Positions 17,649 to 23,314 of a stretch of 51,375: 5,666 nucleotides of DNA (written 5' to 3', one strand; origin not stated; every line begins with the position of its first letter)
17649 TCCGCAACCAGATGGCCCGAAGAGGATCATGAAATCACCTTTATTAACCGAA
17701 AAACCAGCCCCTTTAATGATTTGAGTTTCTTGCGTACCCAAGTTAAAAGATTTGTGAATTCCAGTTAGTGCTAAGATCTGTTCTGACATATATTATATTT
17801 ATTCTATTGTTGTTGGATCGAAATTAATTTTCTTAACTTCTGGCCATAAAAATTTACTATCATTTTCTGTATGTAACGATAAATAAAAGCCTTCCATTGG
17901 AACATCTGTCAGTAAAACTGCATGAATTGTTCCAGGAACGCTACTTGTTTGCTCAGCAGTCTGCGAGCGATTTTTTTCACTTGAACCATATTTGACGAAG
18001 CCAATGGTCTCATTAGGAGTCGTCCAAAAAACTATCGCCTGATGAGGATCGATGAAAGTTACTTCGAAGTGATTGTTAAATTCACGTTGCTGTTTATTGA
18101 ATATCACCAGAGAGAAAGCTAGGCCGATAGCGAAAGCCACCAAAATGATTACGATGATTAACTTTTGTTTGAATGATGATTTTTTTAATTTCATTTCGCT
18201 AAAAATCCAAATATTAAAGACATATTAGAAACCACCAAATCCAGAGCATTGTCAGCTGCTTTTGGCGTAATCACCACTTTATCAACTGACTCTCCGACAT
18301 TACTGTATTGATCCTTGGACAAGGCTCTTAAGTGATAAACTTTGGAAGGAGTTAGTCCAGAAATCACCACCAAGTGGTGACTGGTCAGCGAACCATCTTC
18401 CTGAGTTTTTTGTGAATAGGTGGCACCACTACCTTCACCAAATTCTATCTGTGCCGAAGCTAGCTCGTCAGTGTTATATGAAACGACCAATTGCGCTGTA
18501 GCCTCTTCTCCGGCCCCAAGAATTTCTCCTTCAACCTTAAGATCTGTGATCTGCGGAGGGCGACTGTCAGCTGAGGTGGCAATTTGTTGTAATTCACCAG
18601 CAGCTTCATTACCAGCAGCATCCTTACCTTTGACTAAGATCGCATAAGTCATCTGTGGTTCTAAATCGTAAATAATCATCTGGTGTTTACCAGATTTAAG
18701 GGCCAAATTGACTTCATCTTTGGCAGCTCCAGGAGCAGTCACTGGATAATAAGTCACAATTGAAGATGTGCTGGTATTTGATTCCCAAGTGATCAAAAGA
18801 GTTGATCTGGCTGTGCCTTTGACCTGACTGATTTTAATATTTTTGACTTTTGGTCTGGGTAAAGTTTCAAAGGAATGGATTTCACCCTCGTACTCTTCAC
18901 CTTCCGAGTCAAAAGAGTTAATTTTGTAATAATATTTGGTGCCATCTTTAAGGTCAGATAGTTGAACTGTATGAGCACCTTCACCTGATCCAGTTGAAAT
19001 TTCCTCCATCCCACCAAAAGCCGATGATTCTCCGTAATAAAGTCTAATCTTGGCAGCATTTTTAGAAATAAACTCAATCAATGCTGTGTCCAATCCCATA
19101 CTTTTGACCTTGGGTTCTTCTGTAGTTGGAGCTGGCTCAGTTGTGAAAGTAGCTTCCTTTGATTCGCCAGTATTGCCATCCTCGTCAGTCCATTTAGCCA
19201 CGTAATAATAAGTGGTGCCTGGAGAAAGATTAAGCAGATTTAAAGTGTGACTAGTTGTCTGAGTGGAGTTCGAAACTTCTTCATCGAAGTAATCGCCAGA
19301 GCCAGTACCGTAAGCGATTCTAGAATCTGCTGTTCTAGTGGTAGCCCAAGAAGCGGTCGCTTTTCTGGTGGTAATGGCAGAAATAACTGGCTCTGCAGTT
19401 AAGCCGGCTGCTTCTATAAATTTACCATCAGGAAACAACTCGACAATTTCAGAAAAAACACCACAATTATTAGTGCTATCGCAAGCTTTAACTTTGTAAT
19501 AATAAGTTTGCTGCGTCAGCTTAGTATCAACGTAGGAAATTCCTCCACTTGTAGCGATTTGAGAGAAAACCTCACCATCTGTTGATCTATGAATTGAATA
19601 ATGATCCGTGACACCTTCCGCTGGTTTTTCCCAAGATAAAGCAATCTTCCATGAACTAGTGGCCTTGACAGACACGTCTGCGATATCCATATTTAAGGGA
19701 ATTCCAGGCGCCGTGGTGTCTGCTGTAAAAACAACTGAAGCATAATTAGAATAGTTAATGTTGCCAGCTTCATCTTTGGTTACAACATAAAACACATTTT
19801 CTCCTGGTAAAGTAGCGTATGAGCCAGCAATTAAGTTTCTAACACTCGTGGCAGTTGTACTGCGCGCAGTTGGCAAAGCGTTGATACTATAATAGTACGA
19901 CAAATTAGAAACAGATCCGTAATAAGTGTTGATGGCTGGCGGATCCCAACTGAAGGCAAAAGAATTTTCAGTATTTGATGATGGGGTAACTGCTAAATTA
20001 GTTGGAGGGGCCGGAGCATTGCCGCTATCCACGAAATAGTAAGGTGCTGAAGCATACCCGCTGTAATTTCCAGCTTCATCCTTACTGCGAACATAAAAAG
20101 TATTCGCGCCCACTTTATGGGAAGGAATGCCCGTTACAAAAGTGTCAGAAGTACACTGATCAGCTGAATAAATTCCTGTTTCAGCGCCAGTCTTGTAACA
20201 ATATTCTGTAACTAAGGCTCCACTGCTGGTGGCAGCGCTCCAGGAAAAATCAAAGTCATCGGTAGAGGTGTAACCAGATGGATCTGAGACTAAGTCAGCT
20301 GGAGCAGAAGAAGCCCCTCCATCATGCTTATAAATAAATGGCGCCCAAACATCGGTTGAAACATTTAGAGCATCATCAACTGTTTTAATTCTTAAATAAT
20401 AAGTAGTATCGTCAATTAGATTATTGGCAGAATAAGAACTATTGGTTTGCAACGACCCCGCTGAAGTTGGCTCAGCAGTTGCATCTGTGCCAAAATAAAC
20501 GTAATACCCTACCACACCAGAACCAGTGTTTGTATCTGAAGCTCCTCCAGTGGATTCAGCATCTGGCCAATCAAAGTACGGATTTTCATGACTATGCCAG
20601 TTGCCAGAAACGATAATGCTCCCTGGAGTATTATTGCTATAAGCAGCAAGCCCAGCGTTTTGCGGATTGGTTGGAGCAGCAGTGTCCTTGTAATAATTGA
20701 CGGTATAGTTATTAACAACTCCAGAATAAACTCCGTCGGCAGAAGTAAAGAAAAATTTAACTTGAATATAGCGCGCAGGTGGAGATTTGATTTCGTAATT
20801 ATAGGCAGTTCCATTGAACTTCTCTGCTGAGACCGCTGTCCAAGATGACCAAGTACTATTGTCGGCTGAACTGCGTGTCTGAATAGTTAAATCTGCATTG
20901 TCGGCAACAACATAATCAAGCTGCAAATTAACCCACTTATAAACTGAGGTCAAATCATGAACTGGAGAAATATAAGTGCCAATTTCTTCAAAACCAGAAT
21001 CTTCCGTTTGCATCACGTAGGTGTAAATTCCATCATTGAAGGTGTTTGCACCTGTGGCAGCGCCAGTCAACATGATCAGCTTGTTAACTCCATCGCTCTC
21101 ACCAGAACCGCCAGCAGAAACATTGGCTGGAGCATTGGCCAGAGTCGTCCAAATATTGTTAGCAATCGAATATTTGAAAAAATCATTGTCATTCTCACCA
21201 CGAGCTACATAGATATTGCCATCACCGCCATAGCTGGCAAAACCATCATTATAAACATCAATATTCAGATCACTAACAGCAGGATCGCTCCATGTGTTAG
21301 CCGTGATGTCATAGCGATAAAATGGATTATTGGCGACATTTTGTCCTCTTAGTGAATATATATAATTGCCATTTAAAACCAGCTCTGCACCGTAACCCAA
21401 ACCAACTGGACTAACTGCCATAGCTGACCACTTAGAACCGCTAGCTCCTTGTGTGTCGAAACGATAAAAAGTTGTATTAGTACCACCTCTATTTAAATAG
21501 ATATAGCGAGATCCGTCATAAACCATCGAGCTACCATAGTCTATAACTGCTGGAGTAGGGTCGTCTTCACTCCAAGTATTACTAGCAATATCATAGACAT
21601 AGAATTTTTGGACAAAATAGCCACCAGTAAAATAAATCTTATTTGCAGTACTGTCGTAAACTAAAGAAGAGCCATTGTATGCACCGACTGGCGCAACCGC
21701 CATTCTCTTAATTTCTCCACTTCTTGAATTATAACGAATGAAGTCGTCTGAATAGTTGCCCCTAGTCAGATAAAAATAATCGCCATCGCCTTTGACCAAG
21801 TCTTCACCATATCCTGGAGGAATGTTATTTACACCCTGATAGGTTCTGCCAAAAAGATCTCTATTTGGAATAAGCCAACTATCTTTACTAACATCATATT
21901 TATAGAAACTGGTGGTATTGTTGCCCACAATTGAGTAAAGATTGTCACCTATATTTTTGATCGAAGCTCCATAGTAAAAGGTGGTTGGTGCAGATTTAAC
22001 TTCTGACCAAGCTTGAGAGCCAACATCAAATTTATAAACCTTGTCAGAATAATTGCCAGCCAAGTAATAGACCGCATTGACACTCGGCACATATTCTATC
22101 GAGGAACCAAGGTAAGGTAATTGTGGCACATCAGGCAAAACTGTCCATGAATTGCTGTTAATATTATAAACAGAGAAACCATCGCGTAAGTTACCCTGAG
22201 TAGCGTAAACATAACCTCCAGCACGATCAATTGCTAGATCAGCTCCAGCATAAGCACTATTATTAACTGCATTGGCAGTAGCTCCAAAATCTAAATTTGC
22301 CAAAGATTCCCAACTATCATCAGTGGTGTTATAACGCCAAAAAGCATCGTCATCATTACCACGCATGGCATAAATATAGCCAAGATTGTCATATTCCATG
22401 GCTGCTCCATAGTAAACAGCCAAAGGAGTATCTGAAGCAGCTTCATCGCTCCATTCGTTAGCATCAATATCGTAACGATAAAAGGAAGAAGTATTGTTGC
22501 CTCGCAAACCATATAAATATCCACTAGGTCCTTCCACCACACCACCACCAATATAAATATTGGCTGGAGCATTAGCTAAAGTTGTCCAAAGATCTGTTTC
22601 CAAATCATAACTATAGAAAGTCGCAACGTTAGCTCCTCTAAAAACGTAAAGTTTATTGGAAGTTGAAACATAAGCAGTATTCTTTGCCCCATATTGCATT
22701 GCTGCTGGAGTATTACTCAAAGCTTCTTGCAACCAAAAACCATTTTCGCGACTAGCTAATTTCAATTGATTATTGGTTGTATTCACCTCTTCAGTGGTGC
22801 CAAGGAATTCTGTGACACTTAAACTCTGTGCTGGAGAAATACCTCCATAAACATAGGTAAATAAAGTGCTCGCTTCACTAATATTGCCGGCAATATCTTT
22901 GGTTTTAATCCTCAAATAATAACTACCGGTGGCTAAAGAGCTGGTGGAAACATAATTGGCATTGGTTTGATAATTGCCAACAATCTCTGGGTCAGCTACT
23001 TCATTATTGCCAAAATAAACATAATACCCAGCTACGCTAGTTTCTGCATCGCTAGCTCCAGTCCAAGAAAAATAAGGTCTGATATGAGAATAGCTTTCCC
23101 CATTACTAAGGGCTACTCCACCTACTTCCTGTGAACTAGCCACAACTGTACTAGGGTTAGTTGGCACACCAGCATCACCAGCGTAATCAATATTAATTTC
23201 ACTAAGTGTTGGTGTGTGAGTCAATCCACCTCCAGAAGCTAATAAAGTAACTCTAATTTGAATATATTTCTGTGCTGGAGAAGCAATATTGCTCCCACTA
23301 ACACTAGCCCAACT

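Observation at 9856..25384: Six-gene coupled operon: giant propeller/FN3 surface protein, FN3 anchor, MacB-type ABC with oversized ectodomain, DUF2207 and an 816-aa coiled-coil protein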

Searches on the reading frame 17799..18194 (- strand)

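Call 4: search_protein_families(library=pfam, proteins=[window:17799-18194:-], max_evalue=0.01)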
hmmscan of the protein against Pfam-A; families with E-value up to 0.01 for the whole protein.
window:17799-18194:- (131 aa): 2 families
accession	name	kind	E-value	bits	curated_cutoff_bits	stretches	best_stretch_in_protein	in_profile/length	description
PF16656.11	Pur_ac_phosph_N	-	0.00034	21.6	30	1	45-97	6-67/93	Purple acid Phosphatase, N-terminal domain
PF05133.19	SPP1_portal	-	0.0039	16.7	25.5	1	16-74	93-149/416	Phage portal protein, SPP1 Gp6-like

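Call 9: search_protein_families(library=ncbifam, proteins=[window:17799-18194:-], max_evalue=0.01)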
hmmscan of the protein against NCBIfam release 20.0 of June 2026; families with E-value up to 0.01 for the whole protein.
window:17799-18194:- (131 aa): 0 families

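Call 10: search_protein_families(library=padloc, proteins=[window:17799-18194:-], max_evalue=0.01)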
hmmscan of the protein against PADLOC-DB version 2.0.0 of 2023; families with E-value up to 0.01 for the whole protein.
window:17799-18194:- (131 aa): 0 families

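Call 76: search_protein_families(library=phrogs, proteins=[window:17799-18194:-], max_evalue=0.01)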
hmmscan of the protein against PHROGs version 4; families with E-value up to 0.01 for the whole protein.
window:17799-18194:- (131 aa): 0 families

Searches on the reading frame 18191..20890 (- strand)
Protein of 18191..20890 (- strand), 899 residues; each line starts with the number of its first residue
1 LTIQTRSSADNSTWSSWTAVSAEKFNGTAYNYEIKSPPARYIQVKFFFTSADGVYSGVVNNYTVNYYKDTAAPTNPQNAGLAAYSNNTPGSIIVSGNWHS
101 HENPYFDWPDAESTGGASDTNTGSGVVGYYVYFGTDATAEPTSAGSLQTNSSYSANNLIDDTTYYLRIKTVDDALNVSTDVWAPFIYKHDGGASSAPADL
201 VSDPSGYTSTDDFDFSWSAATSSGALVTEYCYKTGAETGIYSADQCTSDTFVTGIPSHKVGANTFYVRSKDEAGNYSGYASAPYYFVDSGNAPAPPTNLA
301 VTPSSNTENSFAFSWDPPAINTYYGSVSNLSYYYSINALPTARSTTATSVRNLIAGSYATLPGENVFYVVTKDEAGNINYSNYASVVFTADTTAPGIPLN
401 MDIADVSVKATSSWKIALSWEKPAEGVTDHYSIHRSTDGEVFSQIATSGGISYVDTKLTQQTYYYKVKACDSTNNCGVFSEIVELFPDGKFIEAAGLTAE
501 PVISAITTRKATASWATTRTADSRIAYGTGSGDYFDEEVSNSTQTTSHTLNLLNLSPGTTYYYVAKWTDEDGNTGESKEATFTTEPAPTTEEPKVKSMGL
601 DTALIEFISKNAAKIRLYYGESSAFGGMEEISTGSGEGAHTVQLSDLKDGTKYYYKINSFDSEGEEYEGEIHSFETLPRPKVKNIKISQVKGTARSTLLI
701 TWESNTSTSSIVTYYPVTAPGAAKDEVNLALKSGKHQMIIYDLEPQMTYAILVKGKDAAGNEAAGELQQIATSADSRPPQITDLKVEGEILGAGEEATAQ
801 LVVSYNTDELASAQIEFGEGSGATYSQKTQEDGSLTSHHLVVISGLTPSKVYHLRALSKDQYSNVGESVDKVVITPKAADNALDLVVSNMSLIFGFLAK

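Call 29: find_homologous_proteins(query=window:18191-20890:-, max_evalue=0.00001)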
Query window:18191-20890:- (899 aa): 283 proteins with E <= 0.00001 among 8000 candidates; the best 120 are listed.
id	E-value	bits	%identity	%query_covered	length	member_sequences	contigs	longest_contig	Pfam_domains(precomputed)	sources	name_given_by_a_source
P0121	0.0e+0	1460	71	100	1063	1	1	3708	PF25059.2,PF00041.28,PF16656.12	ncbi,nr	ncbi:hypothetical protein KBC79_06190, partial [Candidatus Woesebacteria bacterium]|nr:hypothetical 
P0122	0.0e+0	1440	70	100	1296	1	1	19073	PF25059.2,PF24681.2,PF24981.2,PF25788.3,PF01344.32,PF00041.28,PF16656.12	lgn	-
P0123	0.0e+0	1403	83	82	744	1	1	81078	PF16655.13,PF25788.3,PF00041.28,PF16656.12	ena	-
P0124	0.0e+0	1403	68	100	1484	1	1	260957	PF07646.22,PF25059.2,PF13964.13,PF24681.2,PF23376.2,PF25788.3,PF01344.32,PF00041.28,PF16656.12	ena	-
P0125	0.0e+0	1346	65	100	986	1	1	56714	PF25059.2,PF23376.2,PF25788.3,PF00041.28,PF16656.12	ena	-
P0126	0.0e+0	1220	60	100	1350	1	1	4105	PF16655.13,PF25059.2,PF24681.2,PF24981.2,PF25788.3,PF01344.32,PF25210.2,PF00041.28,PF16656.12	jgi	jgi:hypothetical protein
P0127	0.0e+0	1200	58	100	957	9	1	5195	PF16655.13,PF25059.2,PF25788.3,PF00041.28,PF19077.7,PF16656.12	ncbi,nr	ncbi:MAG: hypothetical protein GX943_01095, partial [Candidatus Pacebacteria bacterium]|nr:hypotheti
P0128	0.0e+0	1171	59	100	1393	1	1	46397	PF16655.13,PF13964.13,PF24681.2,PF25788.3,PF01344.32,PF00041.28,PF16656.12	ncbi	-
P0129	0.0e+0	1037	59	90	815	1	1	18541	PF25059.2,PF23376.2,PF25788.3,PF00041.28,PF16656.12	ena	-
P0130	9.2e-266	903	48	100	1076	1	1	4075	PF25059.2,PF25788.3,PF00041.28,PF16656.12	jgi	jgi:hypothetical protein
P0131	5.3e-263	893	49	100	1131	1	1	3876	PF16655.13,PF25059.2,PF23376.2,PF25788.3,PF00041.28,PF16656.12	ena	-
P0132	6.1e-262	890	52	94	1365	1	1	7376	PF16655.13,PF13385.14,PF25788.3,PF00041.28,PF16656.12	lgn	-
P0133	1.1e-258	879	48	100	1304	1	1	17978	PF25059.2,PF13964.13,PF24681.2,PF13415.13,PF01344.32,PF00041.28,PF16656.12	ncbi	ncbi:MAG: fibronectin type III domain-containing protein, partial [Microgenomates group bacterium]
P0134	3.0e-258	878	59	78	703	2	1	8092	PF00041.28,PF16656.12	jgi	-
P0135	3.3e-257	874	48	100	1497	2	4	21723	PF16655.13,PF25059.2,PF13964.13,PF24681.2,PF01344.32,PF00041.28,PF16656.12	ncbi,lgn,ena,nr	ncbi:fibronectin type III domain-containing protein [Patescibacteria group bacterium]|nr:fibronectin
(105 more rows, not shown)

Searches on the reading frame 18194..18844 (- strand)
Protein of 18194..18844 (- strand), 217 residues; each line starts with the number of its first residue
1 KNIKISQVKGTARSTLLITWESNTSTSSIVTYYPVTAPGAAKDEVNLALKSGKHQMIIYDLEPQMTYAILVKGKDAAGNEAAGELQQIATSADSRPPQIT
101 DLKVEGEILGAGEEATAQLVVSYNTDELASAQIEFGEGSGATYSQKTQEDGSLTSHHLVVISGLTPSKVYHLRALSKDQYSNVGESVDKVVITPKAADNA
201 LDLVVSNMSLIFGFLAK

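Call 44: search_protein_families(library=pfam, proteins=[window:18194-18844:-], max_evalue=0.01)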
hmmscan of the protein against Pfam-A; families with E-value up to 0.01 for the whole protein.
window:18194-18844:- (217 aa): 3 families
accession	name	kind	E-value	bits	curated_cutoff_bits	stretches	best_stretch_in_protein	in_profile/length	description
PF16656.11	Pur_ac_phosph_N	-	1.1e-08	36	30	1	115-183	11-88/93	Purple acid Phosphatase, N-terminal domain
PF00041.27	fn3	-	7.2e-07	29.8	25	1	8-80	8-75/84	Fibronectin type III domain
PF25059.1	FN3_DSCAM-DSCAML_C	-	6.5e-05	23.6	39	0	49-82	40-73/89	DSCAM/DSCAML C-terminal Fn3-like domain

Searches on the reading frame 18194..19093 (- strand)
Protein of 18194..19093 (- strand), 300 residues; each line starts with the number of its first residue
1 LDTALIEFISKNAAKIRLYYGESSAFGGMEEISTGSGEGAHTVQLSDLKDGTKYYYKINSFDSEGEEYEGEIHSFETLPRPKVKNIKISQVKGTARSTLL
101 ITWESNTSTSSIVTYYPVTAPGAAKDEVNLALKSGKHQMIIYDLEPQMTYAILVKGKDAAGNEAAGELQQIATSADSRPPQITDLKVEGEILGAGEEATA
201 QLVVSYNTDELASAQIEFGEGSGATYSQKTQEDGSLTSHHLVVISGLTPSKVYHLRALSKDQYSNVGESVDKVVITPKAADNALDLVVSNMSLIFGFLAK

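Call 84: find_related_loci(query=A6, collection=metagenome_contigs, flank=6000)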
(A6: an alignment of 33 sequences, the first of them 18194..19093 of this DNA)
Query A6 (300 aa) in metagenome_contigs; peptide patterns used: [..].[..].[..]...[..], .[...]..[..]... (x = any residue, [..] = any of these).
342 stretches matched a pattern; 241 encode a relative of the query (tblastn E <= 1e-3); the best 80 are kept; 80 distinct loci.
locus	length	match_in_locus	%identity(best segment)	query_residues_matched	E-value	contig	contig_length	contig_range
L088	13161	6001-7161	89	1-298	0e+0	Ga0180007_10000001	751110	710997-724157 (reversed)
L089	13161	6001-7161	88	1-298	0e+0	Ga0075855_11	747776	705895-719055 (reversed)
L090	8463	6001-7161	81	1-298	2e-170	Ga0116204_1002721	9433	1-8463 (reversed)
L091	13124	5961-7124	79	1-299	2e-168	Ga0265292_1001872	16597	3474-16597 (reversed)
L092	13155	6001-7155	75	1-298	4e-158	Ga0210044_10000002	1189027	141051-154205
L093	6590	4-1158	75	1-298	3e-158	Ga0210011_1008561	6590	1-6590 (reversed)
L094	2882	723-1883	68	1-298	4e-151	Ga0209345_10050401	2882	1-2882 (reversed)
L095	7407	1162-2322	66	1-298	2e-139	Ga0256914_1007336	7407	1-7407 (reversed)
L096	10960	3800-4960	65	1-298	1e-138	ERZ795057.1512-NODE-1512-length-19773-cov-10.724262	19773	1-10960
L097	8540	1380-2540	65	1-298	1e-138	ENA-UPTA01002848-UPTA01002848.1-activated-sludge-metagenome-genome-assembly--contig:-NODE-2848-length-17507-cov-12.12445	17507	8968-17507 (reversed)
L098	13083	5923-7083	65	1-298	2e-137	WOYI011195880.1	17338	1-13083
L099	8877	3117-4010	63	1-298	4e-134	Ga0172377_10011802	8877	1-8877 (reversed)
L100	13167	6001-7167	64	1-300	6e-133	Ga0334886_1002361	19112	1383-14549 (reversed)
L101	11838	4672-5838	64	1-300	6e-133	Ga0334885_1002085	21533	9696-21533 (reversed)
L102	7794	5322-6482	65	1-298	1e-131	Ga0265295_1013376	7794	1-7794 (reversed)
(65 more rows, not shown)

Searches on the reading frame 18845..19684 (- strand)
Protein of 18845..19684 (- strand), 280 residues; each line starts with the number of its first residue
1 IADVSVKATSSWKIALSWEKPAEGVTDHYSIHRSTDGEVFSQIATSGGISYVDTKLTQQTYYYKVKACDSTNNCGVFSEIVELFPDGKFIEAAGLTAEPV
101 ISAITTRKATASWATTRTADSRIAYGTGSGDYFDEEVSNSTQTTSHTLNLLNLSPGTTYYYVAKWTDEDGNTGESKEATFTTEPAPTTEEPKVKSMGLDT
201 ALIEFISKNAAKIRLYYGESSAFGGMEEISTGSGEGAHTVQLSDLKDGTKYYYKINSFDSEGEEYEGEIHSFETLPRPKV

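Call 44: search_protein_families(library=pfam, proteins=[window:18845-19684:-], max_evalue=0.01)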
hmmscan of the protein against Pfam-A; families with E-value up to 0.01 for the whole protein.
window:18845-19684:- (280 aa): 5 families
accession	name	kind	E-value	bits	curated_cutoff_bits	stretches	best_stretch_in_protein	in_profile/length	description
PF16656.11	Pur_ac_phosph_N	-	4.4e-11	43.6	30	2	105-182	11-93/93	Purple acid Phosphatase, N-terminal domain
PF00041.27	fn3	-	5.4e-10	39.8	25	1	3-64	5-65/84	Fibronectin type III domain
PF25788.1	Ig_Rha78A_N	-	1.4e-07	32.2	27.4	0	123-182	40-101/105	Rha78A-like, N-terminal immunoglobulin domain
PF16655.11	PhoD_N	-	4.1e-05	24.5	30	0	237-258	58-78/90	PhoD-like phosphatase, N-terminal domain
PF22352.2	K319L-like_PKD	-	0.0057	17.1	27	0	23-73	25-74/84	K319L-like, PKD domain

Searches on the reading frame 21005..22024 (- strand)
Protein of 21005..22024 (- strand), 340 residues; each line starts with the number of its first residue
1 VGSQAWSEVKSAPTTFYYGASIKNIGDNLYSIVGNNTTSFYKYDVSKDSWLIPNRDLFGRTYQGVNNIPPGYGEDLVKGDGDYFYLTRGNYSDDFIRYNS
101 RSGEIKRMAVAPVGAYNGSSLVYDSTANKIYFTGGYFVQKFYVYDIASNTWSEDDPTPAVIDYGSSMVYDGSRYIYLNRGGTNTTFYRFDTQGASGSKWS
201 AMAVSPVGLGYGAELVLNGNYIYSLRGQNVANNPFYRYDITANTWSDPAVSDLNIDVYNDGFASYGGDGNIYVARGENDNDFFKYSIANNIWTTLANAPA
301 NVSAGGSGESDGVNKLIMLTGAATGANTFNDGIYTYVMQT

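Call 44: search_protein_families(library=pfam, proteins=[window:21005-22024:-], max_evalue=0.01)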
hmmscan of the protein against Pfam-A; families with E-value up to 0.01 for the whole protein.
window:21005-22024:- (340 aa): 8 families
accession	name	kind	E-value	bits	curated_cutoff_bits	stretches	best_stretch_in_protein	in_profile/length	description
PF13964.12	Kelch_6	-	4.3e-12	46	25.3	1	122-158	9-47/50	Kelch motif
PF24681.1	Kelch_KLHDC2_KLHL20_DRC7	-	5.8e-10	39.3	50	1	88-250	21-196/221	KLHDC2/KLHL20/DRC7 Kelch-repeats domain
PF13415.12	Kelch_3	-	5.7e-09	36.4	22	2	128-169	2-47/48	Galactose oxidase, central domain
PF01344.31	Kelch_1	-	3.5e-08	33.2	20.1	0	211-247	3-41/46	Kelch motif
PF24981.1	Beta-prop_ATRN-LZTR1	-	4.7e-07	29.8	50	0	85-171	115-212/289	Attractin/LZTR1 beta-propeller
PF13418.12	Kelch_4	-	4.6e-06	26.9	21.6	0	262-299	6-48/49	Galactose oxidase, central domain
PF07646.21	Kelch_2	-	0.00016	21.9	21.3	0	127-155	11-45/48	Kelch motif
PF25210.1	Kelch_FKB95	-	0.00026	21.1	70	0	94-189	59-157/268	FKB95, Kelch-repeats domain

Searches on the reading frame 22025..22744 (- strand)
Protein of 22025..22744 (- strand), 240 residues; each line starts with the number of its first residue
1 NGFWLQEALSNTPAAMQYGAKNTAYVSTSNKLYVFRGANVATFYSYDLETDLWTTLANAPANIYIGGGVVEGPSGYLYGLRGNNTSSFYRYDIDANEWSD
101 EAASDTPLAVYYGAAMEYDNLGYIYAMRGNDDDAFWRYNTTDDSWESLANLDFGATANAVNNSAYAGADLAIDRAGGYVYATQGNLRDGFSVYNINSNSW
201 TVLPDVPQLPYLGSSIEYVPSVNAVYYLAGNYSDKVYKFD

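Call 44: search_protein_families(library=pfam, proteins=[window:22025-22744:-], max_evalue=0.01)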
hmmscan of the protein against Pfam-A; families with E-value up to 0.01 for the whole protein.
window:22025-22744:- (240 aa): 7 families
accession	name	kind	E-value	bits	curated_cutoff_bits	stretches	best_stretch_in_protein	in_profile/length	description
PF01344.31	Kelch_1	-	1.9e-13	50.1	20.1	1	22-58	4-44/46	Kelch motif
PF13964.12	Kelch_6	-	1.1e-12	47.9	25.3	0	25-60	7-47/50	Kelch motif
PF13415.12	Kelch_3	-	1.5e-09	38.2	22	1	80-114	10-44/48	Galactose oxidase, central domain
PF24981.1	Beta-prop_ATRN-LZTR1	-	1.5e-09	38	50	1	62-216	51-208/289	Attractin/LZTR1 beta-propeller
PF24681.1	Kelch_KLHDC2_KLHL20_DRC7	-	1.8e-09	37.6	50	1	23-151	55-197/221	KLHDC2/KLHL20/DRC7 Kelch-repeats domain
PF07646.21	Kelch_2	-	3.1e-08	33.6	21.3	0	24-57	6-45/48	Kelch motif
PF13418.12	Kelch_4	-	3.5e-05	24.1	21.6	0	192-208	33-49/49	Galactose oxidase, central domain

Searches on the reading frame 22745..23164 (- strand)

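Call 44: search_protein_families(library=pfam, proteins=[window:22745-23164:-], max_evalue=0.01)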
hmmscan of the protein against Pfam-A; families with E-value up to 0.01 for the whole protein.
window:22745-23164:- (140 aa): 1 family
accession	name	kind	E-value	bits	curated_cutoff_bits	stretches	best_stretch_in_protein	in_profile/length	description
PF19077.6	Big_13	-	6.6e-05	23.8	27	1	29-101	28-96/102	Bacterial Ig-like domain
